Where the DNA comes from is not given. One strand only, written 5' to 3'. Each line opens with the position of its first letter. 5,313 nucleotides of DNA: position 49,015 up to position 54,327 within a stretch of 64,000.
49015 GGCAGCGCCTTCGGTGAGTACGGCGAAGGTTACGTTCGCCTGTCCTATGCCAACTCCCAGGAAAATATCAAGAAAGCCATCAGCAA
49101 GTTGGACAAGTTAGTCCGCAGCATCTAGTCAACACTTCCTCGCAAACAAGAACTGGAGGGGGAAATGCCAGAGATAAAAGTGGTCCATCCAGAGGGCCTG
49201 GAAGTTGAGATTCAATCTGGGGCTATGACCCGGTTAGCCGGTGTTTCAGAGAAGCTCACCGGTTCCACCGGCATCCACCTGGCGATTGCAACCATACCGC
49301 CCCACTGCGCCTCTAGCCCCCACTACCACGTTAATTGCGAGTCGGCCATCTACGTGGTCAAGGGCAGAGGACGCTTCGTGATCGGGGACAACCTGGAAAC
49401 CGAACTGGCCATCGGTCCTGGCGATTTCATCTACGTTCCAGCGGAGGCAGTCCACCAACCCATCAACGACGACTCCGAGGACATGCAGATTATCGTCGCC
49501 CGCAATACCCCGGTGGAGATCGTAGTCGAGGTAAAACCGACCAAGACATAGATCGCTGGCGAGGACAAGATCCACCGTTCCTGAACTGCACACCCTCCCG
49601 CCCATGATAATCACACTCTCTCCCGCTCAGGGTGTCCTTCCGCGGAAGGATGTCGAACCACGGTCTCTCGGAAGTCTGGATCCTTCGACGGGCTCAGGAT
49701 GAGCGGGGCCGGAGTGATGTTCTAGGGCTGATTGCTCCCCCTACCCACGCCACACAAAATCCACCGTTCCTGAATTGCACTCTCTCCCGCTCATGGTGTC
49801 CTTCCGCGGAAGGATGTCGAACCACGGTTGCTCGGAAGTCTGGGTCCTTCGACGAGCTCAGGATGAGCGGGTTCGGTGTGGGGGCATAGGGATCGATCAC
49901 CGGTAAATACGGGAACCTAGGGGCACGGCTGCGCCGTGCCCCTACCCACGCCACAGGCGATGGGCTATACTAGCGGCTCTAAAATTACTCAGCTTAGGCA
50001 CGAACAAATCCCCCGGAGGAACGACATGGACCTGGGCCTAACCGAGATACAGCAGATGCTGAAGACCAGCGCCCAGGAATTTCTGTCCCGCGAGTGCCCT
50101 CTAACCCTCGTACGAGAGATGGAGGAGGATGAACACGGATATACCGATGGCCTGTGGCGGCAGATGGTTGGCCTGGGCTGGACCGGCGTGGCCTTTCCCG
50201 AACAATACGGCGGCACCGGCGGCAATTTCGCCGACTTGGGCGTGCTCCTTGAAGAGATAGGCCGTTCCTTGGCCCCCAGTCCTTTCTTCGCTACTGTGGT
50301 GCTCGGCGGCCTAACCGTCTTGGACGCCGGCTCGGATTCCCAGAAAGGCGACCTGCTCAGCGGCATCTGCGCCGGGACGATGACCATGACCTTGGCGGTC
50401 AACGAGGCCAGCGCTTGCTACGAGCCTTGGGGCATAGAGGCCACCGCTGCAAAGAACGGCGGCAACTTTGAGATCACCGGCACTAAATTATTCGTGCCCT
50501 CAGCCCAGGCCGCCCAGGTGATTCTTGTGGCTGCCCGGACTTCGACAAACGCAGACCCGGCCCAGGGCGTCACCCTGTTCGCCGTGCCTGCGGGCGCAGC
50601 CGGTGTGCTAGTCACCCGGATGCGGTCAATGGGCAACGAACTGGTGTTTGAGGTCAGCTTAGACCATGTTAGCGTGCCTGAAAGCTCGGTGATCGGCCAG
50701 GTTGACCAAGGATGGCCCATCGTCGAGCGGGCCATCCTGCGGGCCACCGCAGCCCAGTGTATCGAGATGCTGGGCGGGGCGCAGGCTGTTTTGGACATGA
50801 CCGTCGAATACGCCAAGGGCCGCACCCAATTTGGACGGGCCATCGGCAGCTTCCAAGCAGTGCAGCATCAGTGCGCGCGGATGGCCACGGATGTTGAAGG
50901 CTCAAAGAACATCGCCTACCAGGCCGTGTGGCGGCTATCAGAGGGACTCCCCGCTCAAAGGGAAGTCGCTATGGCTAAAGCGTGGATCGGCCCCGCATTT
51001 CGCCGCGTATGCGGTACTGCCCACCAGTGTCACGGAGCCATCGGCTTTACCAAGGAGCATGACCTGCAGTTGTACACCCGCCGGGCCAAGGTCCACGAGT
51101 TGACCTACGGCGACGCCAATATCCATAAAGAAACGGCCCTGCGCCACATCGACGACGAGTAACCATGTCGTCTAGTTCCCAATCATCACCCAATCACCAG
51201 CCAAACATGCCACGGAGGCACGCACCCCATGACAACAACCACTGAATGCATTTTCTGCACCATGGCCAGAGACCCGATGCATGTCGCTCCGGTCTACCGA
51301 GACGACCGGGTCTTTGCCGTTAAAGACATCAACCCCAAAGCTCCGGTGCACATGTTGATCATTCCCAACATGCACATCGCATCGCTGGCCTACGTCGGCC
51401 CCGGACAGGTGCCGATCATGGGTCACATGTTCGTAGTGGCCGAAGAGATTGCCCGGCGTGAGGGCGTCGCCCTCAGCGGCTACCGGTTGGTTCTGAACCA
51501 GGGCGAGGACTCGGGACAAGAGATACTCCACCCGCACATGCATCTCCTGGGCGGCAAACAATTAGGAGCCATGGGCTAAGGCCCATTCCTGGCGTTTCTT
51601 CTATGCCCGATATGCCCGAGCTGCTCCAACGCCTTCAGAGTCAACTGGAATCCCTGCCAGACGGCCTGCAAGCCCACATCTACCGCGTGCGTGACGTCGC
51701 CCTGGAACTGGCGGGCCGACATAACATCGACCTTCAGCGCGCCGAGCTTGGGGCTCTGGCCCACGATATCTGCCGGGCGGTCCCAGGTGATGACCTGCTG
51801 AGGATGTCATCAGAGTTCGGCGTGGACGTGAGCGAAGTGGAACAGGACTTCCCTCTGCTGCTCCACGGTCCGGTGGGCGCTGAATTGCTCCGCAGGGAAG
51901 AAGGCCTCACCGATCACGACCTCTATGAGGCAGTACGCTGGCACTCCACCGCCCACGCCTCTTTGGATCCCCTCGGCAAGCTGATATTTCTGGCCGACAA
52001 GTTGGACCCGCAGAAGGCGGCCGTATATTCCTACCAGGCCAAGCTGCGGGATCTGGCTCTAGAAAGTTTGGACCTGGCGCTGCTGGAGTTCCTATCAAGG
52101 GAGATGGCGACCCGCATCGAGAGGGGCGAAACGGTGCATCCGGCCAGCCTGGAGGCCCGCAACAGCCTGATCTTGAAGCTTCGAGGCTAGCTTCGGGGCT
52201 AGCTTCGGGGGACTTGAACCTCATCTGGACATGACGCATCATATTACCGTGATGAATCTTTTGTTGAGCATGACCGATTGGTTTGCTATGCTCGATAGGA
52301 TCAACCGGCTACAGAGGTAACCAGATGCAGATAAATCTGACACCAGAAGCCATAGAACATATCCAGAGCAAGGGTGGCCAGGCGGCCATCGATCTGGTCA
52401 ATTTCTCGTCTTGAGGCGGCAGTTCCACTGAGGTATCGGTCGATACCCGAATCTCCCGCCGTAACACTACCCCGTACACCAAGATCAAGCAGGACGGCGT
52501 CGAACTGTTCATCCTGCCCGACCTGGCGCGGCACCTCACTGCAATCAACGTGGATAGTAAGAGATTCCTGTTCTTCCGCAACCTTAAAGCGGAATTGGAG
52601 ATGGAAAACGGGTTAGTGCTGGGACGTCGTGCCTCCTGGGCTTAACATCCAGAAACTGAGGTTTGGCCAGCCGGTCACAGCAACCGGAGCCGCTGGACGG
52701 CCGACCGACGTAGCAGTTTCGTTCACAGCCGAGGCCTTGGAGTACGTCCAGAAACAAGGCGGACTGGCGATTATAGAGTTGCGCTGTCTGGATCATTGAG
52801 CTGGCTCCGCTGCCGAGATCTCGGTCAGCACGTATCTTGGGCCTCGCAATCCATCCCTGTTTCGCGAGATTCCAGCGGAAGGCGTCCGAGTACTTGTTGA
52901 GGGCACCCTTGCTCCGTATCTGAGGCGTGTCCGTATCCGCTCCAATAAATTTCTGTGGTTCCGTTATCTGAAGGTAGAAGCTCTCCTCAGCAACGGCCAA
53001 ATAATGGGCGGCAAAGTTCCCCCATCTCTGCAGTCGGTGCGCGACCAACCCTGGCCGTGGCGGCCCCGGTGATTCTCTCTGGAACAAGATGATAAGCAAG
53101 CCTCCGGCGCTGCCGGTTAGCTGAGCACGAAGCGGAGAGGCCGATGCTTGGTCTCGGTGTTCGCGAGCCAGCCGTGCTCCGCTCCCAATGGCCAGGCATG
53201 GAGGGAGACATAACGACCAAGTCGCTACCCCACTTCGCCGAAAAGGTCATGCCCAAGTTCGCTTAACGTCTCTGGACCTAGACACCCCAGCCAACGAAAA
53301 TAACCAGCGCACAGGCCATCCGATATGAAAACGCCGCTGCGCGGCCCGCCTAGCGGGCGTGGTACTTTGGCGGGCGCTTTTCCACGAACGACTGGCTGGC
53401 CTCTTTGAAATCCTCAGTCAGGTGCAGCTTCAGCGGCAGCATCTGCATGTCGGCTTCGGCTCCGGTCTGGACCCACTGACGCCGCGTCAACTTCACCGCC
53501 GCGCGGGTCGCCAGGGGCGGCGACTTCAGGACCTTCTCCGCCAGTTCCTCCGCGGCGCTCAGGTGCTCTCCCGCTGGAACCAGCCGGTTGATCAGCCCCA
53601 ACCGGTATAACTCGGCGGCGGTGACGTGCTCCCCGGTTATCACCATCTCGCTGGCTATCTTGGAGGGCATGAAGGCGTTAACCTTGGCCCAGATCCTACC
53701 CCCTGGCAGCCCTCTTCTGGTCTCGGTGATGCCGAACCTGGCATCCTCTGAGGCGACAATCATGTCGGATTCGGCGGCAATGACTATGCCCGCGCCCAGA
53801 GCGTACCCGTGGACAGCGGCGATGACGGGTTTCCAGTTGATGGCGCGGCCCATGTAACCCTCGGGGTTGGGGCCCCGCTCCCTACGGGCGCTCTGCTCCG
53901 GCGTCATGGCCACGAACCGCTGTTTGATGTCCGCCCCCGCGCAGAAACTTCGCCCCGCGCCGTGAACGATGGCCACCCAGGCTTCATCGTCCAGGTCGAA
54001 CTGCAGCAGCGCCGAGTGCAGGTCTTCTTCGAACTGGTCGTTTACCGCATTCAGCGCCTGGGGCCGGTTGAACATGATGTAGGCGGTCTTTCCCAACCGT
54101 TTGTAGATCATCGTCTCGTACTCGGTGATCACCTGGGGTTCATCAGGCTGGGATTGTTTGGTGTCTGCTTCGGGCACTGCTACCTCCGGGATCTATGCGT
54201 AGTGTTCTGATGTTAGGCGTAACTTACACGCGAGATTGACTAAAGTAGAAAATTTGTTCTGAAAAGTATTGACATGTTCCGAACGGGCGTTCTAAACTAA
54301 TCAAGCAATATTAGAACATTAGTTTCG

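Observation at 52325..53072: Two tandem paralogous ORFs with aligned in-frame TGA codons and SECIS-like hairpins: candidate IscA/HesB-fold selenoproteins missed by ORF calling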

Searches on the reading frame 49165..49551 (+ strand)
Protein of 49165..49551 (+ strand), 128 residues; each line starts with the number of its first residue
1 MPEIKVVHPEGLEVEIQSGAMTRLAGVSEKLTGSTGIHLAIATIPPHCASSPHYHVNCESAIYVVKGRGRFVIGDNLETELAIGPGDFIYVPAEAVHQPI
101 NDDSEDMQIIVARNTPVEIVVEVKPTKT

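Call 40: search_protein_families(library=ncbifam, proteins=[window:49165-49551:+], max_evalue=0.00001)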
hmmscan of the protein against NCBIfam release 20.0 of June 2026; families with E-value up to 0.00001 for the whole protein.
window:49165-49551:+ (128 aa): 0 families

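Call 95: search_protein_families(library=pfam, proteins=[window:49165-49551:+], max_evalue=0.01)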
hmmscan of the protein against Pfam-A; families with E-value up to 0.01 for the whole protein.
window:49165-49551:+ (128 aa): 5 families
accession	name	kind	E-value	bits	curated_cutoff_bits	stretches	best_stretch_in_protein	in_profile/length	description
PF07883.17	Cupin_2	-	8.4e-15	54.7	27.2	1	41-111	2-68/70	Cupin domain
PF00190.28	Cupin_1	-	3.2e-11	43.5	22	1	27-113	23-114/151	Cupin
PF02041.22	Auxin_BP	-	8.4e-05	22.8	21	1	31-118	38-132/167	Auxin binding protein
PF12973.13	Cupin_7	-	0.00031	21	27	1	32-113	28-101/105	ChrR Cupin-like domain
PF08007.18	JmjC_2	-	0.0025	17.8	22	1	78-109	85-115/127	JmjC domain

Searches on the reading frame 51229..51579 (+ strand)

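Call 26: search_protein_families(library=ncbifam, proteins=[window:51229-51579:+], max_evalue=0.001)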
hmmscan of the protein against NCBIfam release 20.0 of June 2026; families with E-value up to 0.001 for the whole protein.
window:51229-51579:+ (116 aa): 2 families
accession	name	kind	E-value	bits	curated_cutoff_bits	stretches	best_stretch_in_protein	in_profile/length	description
NF007965.0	PRK10687.1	equivalog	5.3e-30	103.9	206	1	5-115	3-113/119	purine nucleoside phosphoramidase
NF045834.1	M_plasma_HinT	exception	3.6e-13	50.3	130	1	19-107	12-99/102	histidine triad protein HinT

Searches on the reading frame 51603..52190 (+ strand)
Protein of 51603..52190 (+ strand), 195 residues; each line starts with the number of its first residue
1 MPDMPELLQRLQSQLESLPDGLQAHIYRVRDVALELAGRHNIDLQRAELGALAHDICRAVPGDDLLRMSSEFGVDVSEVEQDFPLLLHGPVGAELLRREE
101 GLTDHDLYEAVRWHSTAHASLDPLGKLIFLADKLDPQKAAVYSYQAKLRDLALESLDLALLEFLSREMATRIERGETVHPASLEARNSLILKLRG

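Call 26: search_protein_families(library=ncbifam, proteins=[window:51603-52190:+], max_evalue=0.001)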
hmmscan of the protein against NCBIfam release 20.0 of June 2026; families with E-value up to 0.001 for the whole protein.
window:51603-52190:+ (195 aa): 3 families
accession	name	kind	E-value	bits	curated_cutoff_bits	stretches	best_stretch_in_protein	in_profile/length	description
TIGR00488.1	TIGR00488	equivalog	8.6e-28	97.4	70.15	1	24-187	11-172/173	bis(5'-nucleosyl)-tetraphosphatase (symmetrical) YqeK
NF005519.0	PRK07152.1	equivalog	4.4e-22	78.5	315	1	22-182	197-352/361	nicotinate-nucleotide adenylyltransferase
TIGR00277.1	HDIG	domain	0.00092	19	27.6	0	21-99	4-68/84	HDIG domain-containing metalloprotein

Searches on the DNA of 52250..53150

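Call 34: search_rna_families(source=window, start=52250, end=53150, threshold=evalue, max_evalue=10)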
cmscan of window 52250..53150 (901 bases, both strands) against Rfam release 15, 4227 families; matches with E-value up to 10: 0.
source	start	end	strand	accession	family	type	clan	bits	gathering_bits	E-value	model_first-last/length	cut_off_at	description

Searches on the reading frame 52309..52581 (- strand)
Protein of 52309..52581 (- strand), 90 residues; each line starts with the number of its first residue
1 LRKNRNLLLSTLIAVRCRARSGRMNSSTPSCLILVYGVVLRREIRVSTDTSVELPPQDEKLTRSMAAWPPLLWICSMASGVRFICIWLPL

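Call 95: search_protein_families(library=pfam, proteins=[window:52309-52581:-], max_evalue=0.01)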
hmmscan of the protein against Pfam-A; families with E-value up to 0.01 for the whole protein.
window:52309-52581:- (90 aa): 0 families

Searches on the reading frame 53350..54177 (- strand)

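Call 26: search_protein_families(library=ncbifam, proteins=[window:53350-54177:-], max_evalue=0.001)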
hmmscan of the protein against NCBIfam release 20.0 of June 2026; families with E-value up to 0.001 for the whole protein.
window:53350-54177:- (275 aa): 71 families (the best 25 are shown)
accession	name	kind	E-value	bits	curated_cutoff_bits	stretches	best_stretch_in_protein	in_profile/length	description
NF051848.1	EnCoAHydtEchA19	equivalog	3.7e-57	193.8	400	1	26-275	5-258/258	enoyl-CoA hydratase EchA19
NF006100.0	PRK08252.1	subfamily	3e-51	174.5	282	1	22-273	4-252/254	crotonase/enoyl-CoA hydratase family protein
NF005126.0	PRK06563.1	subfamily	7.4e-45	153.3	261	1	19-274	5-262/263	crotonase/enoyl-CoA hydratase family protein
NF005073.0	PRK06495.1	subfamily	1.1e-44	152.7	296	1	31-275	14-257/257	enoyl-CoA hydratase/isomerase family protein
NF042430.2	EnCoAhydt_DpgD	equivalog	2.7e-44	151.6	400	1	25-274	1-257/258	enoyl-CoA-hydratase DpgD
NF005864.0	PRK07799.1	equivalog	3.7e-43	147.6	316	1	19-274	6-265/266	crotonase/enoyl-CoA hydratase family protein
NF006108.0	PRK08259.1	equivalog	5.5e-42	144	273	1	24-242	6-221/256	crotonase/enoyl-CoA hydratase family protein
NF004517.0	PRK05862.1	equivalog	5.5e-38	130.9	396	1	19-274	2-256/257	enoyl-CoA hydratase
NF004840.0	PRK06190.1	equivalog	6.7e-38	130.8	253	1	22-237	5-219/260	enoyl-CoA hydratase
NF046063.1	oxepin_alt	equivalog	5.7e-37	127.6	300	1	26-270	5-253/254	oxepin-CoA hydrolase, alternative type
NF004475.0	PRK05809.1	subfamily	1.1e-36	126.7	394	1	19-274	2-259/260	short-chain-enoyl-CoA hydratase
NF004796.0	PRK06144.1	subfamily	1.5e-36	126.2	272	1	20-273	7-260/262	enoyl-CoA hydratase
NF007239.0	PRK09674.1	equivalog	1.8e-36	125.9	371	1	21-274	4-256/257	2,3-dehydroadipyl-CoA hydratase PaaF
NF005803.0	PRK07658.1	equivalog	5.4e-36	124.3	313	1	27-274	8-256/257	enoyl-CoA hydratase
NF006007.0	PRK08138.1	subfamily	2.1e-35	122.3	355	1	27-274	14-260/261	enoyl-CoA hydratase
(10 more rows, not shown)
